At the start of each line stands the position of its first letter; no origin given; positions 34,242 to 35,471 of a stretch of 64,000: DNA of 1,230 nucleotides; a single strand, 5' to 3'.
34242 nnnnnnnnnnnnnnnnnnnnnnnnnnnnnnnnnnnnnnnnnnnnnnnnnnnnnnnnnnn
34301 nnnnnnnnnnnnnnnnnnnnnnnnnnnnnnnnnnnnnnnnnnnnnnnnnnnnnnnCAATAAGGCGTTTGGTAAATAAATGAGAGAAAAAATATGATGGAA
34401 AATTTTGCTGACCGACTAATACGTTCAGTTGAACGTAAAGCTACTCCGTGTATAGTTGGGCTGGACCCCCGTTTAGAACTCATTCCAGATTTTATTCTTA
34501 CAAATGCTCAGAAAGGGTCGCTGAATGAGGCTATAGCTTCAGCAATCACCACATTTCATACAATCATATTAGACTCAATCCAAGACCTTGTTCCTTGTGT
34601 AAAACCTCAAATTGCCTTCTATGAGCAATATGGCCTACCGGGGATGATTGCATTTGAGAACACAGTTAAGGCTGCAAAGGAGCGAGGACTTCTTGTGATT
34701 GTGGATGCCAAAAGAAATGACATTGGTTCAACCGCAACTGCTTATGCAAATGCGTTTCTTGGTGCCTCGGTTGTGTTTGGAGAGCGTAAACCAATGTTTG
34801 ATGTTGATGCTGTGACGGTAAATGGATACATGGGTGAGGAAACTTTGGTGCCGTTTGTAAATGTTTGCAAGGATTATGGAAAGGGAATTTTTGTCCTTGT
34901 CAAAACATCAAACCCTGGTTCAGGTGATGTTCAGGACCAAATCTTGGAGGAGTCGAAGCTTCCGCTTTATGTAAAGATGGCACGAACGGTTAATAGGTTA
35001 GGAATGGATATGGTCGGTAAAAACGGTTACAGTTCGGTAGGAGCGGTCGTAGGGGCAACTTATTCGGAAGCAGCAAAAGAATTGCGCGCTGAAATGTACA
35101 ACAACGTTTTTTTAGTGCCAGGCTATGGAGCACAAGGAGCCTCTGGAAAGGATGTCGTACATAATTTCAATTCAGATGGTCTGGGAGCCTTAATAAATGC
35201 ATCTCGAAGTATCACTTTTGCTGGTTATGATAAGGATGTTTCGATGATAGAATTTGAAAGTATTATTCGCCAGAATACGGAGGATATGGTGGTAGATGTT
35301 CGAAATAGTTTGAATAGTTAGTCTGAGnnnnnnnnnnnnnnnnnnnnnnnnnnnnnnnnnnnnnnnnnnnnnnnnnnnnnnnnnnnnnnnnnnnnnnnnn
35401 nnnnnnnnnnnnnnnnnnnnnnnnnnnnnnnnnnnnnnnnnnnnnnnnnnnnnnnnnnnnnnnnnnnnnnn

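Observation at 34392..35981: Two OMP-decarboxylase-superfamily paralogs in the island, separate from the pyrimidine genes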

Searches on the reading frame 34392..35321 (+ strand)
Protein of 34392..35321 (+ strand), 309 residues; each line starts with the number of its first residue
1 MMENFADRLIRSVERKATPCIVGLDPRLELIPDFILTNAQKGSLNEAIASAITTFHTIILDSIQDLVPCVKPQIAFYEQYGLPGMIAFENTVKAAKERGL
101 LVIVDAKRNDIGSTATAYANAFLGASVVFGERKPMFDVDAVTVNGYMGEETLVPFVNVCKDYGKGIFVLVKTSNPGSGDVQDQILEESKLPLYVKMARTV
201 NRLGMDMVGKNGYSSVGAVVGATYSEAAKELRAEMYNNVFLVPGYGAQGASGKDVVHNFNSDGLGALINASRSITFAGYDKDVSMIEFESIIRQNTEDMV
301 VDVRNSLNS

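Call 3: search_protein_families(library=pfam, proteins=[window:34392-35321:+], max_evalue=0.01)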
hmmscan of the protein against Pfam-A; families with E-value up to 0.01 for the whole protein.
window:34392-35321:+ (309 aa): 1 family
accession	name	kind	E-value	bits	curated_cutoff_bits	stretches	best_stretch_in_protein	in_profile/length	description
PF00215.30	OMPdecase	-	1.3e-29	104.2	27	1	59-278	18-212/221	Orotidine 5'-phosphate decarboxylase / HUMPS family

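Call 4: search_protein_families(library=ncbifam, proteins=[window:34392-35321:+], max_evalue=0.01)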
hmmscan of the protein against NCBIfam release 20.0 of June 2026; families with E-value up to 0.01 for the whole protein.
window:34392-35321:+ (309 aa): 4 families
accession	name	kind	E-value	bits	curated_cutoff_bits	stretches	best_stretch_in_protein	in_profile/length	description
TIGR02127.1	pyrF_sub2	equivalog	2.4e-82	276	110.6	1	5-282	1-255/261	orotidine-5'-phosphate decarboxylase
NF004034.0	PRK05500.1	equivalog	8.3e-23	80.7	656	1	4-270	2-237/478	bifunctional orotidine-5'-phosphate decarboxylase/orotate phosphoribosyltransferase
NF010386.0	PRK13813.1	equivalog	3.1e-08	33.4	208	1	93-258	49-185/216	orotidine 5'-phosphate decarboxylase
TIGR01740.1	pyrF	equivalog_domain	1.2e-05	25.1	92.3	1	83-206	32-141/216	orotidine-5'-phosphate decarboxylase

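Call 5: search_protein_families(library=padloc, proteins=[window:34392-35321:+], max_evalue=0.01)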
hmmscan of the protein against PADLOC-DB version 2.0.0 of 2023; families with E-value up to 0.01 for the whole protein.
window:34392-35321:+ (309 aa): 0 families

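Call 7: find_encoding_contigs(protein=window:34392-35321:+, flank=10000, max_places=10)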
Protein window:34392-35321:+ (309 aa): 2 contigs read that carry it; 2 places shown.
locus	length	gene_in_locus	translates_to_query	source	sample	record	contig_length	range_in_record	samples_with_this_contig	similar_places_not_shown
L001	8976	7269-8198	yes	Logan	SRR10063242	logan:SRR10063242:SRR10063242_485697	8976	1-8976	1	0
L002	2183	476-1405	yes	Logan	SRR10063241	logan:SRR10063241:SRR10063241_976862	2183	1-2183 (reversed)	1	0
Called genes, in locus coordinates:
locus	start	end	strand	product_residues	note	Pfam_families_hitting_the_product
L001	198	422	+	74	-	-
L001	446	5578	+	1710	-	-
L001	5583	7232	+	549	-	PF19974:TCAD9 (faint), PF01636:APH (weak)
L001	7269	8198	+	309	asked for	PF00215:OMPdecase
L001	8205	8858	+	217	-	PF00215:OMPdecase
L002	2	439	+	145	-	?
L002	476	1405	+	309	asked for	PF00215:OMPdecase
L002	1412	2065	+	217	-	PF00215:OMPdecase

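Call 9: find_homologous_proteins(query=window:34392-35321:+, max_evalue=1e-10)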
Query window:34392-35321:+ (309 aa): 8000 proteins with E <= 1e-10 among 8000 candidates; the best 120 are listed.
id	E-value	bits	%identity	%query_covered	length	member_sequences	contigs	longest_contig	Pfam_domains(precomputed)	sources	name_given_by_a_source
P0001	3.4e-198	675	100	100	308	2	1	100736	PF00215.31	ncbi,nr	ncbi:MAG: orotidine-5'-phosphate decarboxylase [Flavobacteriales bacterium]|nr:orotidine-5'-phosphat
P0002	1.1e-131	456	67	98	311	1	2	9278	PF00215.31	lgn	-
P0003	3.9e-130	451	66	98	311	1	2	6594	PF00215.31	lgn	-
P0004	7.1e-130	450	62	99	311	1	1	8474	PF00215.31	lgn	-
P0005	1.1e-129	450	64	100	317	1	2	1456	PF00215.31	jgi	jgi:orotidine-5'-phosphate decarboxylase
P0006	1.1e-129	450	65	98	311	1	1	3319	PF00215.31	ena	-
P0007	3.6e-129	448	65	98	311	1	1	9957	PF00215.31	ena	-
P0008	3.8e-127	442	63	100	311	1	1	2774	PF00215.31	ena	-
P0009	1.4e-126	440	65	99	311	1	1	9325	PF00215.31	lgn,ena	-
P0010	1.3e-125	437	64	98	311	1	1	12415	PF00215.31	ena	-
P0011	4.2e-124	432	63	98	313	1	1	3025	PF00215.31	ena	-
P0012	2.2e-120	419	63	98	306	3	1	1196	PF00215.31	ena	-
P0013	1.0e-118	414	61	99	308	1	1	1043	PF00215.31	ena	-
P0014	5.1e-118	412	60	97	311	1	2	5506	PF00215.31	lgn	-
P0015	2.2e-116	406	60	99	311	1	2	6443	PF00215.31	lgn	-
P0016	1.5e-114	400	58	100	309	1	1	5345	PF00215.31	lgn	-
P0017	1.7e-114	400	58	99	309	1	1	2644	PF00215.31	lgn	-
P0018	4.5e-114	399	59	99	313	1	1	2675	PF00215.31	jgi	jgi:orotidine-5'-phosphate decarboxylase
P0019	4.8e-113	395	57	99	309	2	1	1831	PF00215.31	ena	-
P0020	6.9e-113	395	58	99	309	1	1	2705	PF00215.31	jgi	jgi:orotidine-5'-phosphate decarboxylase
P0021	2.3e-112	393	57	99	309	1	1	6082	PF00215.31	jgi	jgi:orotidine-5'-phosphate decarboxylase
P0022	5.4e-112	392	57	99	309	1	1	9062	PF00215.31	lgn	-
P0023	6.5e-112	392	55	99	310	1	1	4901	PF00215.31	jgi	jgi:orotidine-5'-phosphate decarboxylase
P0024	1.2e-111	391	58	99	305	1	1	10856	PF00215.31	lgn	-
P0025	1.2e-111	391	64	91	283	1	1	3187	PF00215.31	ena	-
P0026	1.3e-111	391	57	99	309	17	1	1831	PF00215.31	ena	-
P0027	1.9e-111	390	57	99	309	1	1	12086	PF00215.31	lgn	-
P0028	2.1e-111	390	56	99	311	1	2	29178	PF00215.31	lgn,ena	-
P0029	7.3e-111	388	57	99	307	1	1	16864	PF00215.31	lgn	-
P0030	1.1e-110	388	58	99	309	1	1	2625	PF00215.31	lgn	-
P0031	1.1e-110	388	55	99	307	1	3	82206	PF00215.31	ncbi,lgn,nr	ncbi:MAG: orotidine-5'-phosphate decarboxylase [Saprospiraceae bacterium]|nr:orotidine-5'-phosphate 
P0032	1.6e-110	387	56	99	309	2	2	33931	PF00215.31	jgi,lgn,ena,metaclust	metaclust:\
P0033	2.9e-110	386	57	99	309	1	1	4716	PF00215.31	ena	-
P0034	1.3e-109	384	59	100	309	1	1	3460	PF00215.31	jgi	jgi:orotidine-5'-phosphate decarboxylase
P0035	1.5e-109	384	58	99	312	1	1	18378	PF00215.31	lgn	-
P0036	4.4e-108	379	56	98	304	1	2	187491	PF00215.31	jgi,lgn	-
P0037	2.2e-107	377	55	99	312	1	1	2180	PF00215.31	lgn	-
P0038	2.5e-107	377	56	98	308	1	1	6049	PF00215.31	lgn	-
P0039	4.1e-107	376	57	99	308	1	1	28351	PF00215.31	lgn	-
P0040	2.0e-106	374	55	100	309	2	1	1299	PF00215.31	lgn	-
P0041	3.2e-106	373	57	99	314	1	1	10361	PF00215.31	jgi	jgi:orotidine-5'-phosphate decarboxylase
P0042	5.8e-106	372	54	99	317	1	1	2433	PF00215.31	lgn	-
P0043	8.9e-106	371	54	99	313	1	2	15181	PF00215.31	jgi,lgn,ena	-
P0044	1.0e-105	371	55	100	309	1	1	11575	PF00215.31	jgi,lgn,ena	-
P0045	1.1e-105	371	53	100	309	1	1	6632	PF00215.31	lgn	-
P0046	1.8e-105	370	55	99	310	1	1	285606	PF00215.31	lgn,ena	-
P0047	1.9e-105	370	55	99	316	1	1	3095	PF00215.31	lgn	-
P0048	3.3e-105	370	55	100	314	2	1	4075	PF00215.31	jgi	jgi:orotidine-5'-phosphate decarboxylase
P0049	4.8e-105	369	53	100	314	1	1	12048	PF00215.31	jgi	jgi:orotidine-5'-phosphate decarboxylase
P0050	9.8e-105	368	53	99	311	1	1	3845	PF00215.31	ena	-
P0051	1.2e-104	368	57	98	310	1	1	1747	PF00215.31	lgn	-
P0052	1.3e-104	368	56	99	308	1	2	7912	PF00215.31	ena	-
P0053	1.4e-104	367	57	99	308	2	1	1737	PF00215.31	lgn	-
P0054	1.5e-104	367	55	98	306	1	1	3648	PF00215.31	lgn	-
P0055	1.8e-104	367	56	100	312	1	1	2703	PF00215.31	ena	-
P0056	3.1e-104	366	55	98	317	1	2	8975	PF00215.31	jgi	jgi:orotidine-5'-phosphate decarboxylase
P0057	3.3e-104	366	54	99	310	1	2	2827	PF00215.31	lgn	-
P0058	4.0e-104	366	54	99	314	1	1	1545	PF00215.31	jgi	jgi:orotidine-5'-phosphate decarboxylase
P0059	6.8e-104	365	55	99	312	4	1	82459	PF00215.31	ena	-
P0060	7.0e-104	365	55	99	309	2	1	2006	PF00215.31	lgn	-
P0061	7.1e-104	365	54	99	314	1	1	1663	PF00215.31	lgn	-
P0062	8.2e-104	365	54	99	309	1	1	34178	PF00215.31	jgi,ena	jgi:orotidine-5'-phosphate decarboxylase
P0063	9.3e-104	365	55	99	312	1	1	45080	PF00215.31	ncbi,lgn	ncbi:MAG: orotidine-5'-phosphate decarboxylase [Candidatus Bathyarchaeia archaeon]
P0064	9.4e-104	365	55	99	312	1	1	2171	PF00215.31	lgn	-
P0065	1.1e-103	365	56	98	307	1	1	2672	PF00215.31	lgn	-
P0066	1.1e-103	365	54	99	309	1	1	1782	PF00215.31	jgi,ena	jgi:orotidine-5'-phosphate decarboxylase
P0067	1.8e-103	364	55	99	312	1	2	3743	PF00215.31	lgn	-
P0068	1.8e-103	364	55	99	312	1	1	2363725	PF00215.31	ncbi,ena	-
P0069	2.0e-103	364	55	99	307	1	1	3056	PF00215.31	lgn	-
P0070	8.9e-103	362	53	99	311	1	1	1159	PF00215.31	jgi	jgi:orotidine-5'-phosphate decarboxylase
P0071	1.0e-102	361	54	99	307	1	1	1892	PF00215.31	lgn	-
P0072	1.0e-102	361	53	99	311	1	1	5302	PF00215.31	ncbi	-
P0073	1.1e-102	361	53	99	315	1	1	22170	PF00215.31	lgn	-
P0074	1.4e-102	361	54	99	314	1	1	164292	PF00215.31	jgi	jgi:orotidine-5'-phosphate decarboxylase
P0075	1.6e-102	361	54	99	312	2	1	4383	PF00215.31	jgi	jgi:orotidine-5'-phosphate decarboxylase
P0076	1.7e-102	361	55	99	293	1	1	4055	PF00215.31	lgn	-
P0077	1.9e-102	360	54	99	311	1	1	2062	PF00215.31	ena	-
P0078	2.7e-102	360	54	99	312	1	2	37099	PF00215.31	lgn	-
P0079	2.7e-102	360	55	98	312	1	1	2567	PF00215.31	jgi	jgi:orotidine-5'-phosphate decarboxylase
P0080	3.0e-102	360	54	98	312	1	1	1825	PF00215.31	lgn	-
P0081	5.0e-102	359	56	98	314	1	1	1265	PF00215.31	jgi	jgi:orotidine-5'-phosphate decarboxylase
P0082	6.1e-102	359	52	100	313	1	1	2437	PF00215.31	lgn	-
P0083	6.8e-102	359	53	99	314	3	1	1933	PF00215.31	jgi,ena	-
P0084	7.2e-102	359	55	98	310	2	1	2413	PF00215.31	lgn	-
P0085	9.1e-102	358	54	99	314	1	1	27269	PF00215.31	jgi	jgi:orotidine-5'-phosphate decarboxylase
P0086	1.4e-101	358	53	98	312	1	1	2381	PF00215.31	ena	-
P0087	1.7e-101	357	55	98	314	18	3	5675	PF00215.31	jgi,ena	jgi:orotidine-5'-phosphate decarboxylase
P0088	2.7e-101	357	54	100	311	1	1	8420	PF00215.31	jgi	jgi:orotidine-5'-phosphate decarboxylase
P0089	2.9e-101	357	54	100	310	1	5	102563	PF00215.31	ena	-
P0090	3.5e-101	356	52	99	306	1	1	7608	PF00215.31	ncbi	-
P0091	4.3e-101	356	53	99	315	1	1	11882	PF00215.31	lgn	-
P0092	6.0e-101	356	53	99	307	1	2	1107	PF00215.31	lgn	-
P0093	7.0e-101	355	54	100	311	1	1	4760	PF00215.31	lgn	-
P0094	7.1e-101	355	53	99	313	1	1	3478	PF00215.31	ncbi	-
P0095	8.6e-101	355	53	99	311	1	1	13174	PF00215.31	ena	-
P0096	1.2e-100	355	51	99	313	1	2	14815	PF00215.31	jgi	jgi:orotidine-5'-phosphate decarboxylase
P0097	1.2e-100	355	53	99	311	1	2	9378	PF00215.31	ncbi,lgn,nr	ncbi:MAG: orotidine-5'-phosphate decarboxylase [Nitrososphaera sp.]|nr:orotidine-5'-phosphate decarb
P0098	2.2e-100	354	53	99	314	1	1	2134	PF00215.31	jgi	jgi:orotidine-5'-phosphate decarboxylase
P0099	2.4e-100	354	54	99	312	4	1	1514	PF00215.31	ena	-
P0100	2.5e-100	354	54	98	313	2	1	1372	PF00215.31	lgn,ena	-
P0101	3.3e-100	353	53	99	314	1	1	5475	PF00215.31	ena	-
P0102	4.2e-100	353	54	99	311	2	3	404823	PF00215.31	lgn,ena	-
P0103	5.1e-100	353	55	96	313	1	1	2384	PF00215.31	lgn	-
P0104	7.7e-100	352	55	99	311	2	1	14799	PF00215.31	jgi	-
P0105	4.9e-99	349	54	98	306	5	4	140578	PF00215.31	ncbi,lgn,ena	-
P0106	5.9e-99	349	53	99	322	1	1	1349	PF00215.31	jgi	jgi:orotidine-5'-phosphate decarboxylase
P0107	6.2e-99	349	55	98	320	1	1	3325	PF00215.31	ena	-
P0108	9.0e-99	348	53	99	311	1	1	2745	PF00215.31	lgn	-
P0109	9.7e-99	348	52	99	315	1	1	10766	PF00215.31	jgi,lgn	-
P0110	1.1e-98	348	53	100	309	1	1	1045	PF00215.31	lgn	-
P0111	1.3e-98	348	52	98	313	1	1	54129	PF00215.31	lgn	-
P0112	1.3e-98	348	52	100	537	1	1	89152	PF00925.26,PF00215.31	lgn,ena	-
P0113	1.8e-98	347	52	100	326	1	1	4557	PF00215.31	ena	-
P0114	2.0e-98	347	54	97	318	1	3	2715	PF00215.31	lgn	-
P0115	2.3e-98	347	53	98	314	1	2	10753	PF00215.31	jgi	jgi:orotidine-5'-phosphate decarboxylase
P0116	2.5e-98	347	54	100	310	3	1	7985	PF00215.31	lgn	-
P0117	2.7e-98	347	51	100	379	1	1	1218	PF00215.31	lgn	-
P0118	3.0e-98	347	53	99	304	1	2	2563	PF00215.31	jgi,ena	-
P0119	3.8e-98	346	53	100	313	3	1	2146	PF00215.31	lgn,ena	-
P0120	6.0e-98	346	52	99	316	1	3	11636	PF00215.31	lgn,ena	-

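Call 11: find_encoding_contigs(protein=P0002, flank=10000, max_places=3)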
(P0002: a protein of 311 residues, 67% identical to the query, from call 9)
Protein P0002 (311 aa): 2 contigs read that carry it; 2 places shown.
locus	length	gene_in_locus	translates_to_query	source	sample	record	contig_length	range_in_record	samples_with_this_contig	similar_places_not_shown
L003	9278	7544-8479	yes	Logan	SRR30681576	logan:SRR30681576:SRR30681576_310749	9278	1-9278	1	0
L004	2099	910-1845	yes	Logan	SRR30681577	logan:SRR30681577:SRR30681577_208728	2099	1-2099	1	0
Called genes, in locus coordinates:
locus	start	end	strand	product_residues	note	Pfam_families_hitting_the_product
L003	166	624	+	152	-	-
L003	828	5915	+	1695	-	-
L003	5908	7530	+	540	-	-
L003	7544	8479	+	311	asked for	PF00215:OMPdecase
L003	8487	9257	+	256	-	PF00215:OMPdecase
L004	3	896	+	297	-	?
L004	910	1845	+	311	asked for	PF00215:OMPdecase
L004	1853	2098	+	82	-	?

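Call 12: find_encoding_contigs(protein=P0010, flank=10000, max_places=3)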
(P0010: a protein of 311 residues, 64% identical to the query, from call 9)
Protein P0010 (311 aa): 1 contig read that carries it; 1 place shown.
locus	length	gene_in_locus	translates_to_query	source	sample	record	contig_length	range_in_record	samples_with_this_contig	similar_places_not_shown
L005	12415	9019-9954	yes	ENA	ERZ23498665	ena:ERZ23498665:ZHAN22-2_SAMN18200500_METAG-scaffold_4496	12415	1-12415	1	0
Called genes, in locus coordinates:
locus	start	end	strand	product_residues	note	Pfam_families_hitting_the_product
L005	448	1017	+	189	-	-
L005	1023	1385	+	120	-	-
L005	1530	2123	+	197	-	-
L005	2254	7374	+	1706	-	-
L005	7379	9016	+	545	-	PF19974:TCAD9 (faint)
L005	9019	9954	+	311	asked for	PF00215:OMPdecase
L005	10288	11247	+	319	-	-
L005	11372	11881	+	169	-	-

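Call 13: find_encoding_contigs(protein=P0031, flank=10000, max_places=3)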
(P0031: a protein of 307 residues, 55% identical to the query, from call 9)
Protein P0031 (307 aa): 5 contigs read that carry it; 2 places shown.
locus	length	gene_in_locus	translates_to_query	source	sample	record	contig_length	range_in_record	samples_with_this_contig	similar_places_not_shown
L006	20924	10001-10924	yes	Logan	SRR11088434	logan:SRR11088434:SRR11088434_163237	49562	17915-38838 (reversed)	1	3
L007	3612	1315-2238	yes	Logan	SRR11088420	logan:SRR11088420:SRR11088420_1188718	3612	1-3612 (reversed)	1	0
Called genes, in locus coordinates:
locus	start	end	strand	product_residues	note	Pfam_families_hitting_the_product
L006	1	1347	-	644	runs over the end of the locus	-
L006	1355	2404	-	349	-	PF00089:Trypsin, PF13365:Trypsin_2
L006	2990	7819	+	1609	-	-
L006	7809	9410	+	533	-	-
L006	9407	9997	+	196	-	PF00925:GTP_cyclohydro2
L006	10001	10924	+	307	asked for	PF00215:OMPdecase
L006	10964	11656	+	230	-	PF00106:adh_short, PF13561:adh_short_C2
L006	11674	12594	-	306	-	-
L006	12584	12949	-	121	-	-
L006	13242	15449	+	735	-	PF12161:HsdM_N, PF02384:N6_Mtase, PF01170:UPF0020, PF05175:MTS (weak)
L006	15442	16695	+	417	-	PF01420:Methylase_S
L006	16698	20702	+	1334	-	PF05970:PIF1, PF13086:AAA_11 (faint), PF13245:AAA_19, PF13604:AAA_30, PF01443:Viral_helicase1 (faint), PF18335:SH3_13 (faint), PF13538:UvrD_C_2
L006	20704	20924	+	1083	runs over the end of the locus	PF04313:HSDR_N, PF04851:ResIII, PF18766:SWI2_SNF2, PF22679:T1R_D3-like, PF11867:T1RH-like_C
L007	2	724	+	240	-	?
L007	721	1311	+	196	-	PF00925:GTP_cyclohydro2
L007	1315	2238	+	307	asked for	PF00215:OMPdecase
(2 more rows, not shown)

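Call 23: search_protein_families(library=pfam, proteins=[L005:10288-11247:+], max_evalue=0.001)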
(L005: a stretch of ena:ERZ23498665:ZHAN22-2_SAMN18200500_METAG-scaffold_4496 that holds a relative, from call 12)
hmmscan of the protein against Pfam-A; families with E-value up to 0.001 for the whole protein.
L005:10288-11247:+ (319 aa): 0 families

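Call 24: search_protein_families(library=pfam, proteins=[L005:11363-11881:+, L003:166-624:+], max_evalue=0.001)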
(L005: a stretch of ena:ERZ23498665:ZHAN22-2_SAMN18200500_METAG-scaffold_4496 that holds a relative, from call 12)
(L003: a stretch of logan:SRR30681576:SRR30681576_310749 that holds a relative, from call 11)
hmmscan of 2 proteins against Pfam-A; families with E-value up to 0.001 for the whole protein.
L005:11363-11881:+ (172 aa): 0 families

L003:166-624:+ (152 aa): 0 families

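Call 26: find_encoding_contigs(protein=P0068, flank=10000, max_places=2)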
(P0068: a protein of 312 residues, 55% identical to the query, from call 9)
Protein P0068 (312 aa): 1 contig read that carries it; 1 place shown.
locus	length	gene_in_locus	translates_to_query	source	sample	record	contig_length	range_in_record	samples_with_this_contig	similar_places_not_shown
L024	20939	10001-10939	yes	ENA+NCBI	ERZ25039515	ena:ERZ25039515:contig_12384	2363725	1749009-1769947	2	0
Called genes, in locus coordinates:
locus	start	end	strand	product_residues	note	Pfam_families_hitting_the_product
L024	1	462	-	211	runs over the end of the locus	PF01128:IspD, PF02348:CTP_transf_3, PF12804:NTP_transf_3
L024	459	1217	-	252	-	PF02654:CobS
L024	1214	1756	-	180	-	-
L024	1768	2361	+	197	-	PF07155:ECF-ribofla_trS (weak), PF12822:ECF_trnsprt (weak)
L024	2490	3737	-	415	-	PF00364:Biotin_lipoyl, PF25917:BSH_RND (weak), PF25984:BSH_YknX (faint), PF25997:BSH_YhbJ, PF25919:BSH_CusB (faint), PF02817:E3_binding, PF00198:2-oxoacid_dh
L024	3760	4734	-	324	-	PF02779:Transket_pyr, PF02780:Transketolase_C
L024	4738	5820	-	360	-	PF00676:E1_dh, PF02775:TPP_enzyme_C (faint)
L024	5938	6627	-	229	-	PF04055:Radical_SAM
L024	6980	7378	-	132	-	-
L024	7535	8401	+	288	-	PF14257:DUF4349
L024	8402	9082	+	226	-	PF14947:HTH_45 (weak)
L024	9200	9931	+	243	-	PF03848:TehB (weak), PF13489:Methyltransf_23, PF05175:MTS (weak), PF13847:Methyltransf_31, PF08241:Methyltransf_11, PF08242:Methyltransf_12, PF13649:Methyltransf_25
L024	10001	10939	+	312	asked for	PF00215:OMPdecase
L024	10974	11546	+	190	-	PF00293:NUDIX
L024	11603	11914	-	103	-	PF14947:HTH_45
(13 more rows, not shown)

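Call 27: find_encoding_contigs(protein=P0112, flank=10000, max_places=2)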
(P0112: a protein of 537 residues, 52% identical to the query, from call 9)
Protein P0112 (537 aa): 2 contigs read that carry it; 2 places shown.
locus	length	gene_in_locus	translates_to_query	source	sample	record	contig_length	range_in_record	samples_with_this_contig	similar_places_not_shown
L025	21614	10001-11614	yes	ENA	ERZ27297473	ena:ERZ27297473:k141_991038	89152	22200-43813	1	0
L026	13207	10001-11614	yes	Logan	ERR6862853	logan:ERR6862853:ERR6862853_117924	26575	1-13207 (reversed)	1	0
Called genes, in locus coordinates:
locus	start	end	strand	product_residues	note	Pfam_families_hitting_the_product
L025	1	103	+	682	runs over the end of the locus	PF20442:BrxL_N, PF13337:BrxL_ATPase, PF16565:MIT_C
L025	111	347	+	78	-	-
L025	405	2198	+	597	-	PF03235:GmrSD_N, PF07510:GmrSD_C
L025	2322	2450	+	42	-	PF21818:DUF6884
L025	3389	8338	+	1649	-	-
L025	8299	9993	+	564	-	PF01636:APH, PF19974:TCAD9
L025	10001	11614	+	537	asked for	PF00925:GTP_cyclohydro2, PF00215:OMPdecase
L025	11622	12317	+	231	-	PF00106:adh_short, PF13561:adh_short_C2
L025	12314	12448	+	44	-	-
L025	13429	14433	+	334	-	PF13310:Virulence_RhuM, PF02661:Fic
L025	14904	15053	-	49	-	-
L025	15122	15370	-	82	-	-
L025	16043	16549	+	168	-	-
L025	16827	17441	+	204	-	-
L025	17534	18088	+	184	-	PF11181:YflT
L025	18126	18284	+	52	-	-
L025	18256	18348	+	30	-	-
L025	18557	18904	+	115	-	-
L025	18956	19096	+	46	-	PF18919:DUF5670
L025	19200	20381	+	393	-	PF25984:BSH_YknX (weak), PF25967:RND-MFP_C (faint), PF25975:CzcB_C (weak)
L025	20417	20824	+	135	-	-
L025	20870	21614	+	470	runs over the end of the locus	PF01566:Nramp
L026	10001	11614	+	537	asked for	PF00925:GTP_cyclohydro2, PF00215:OMPdecase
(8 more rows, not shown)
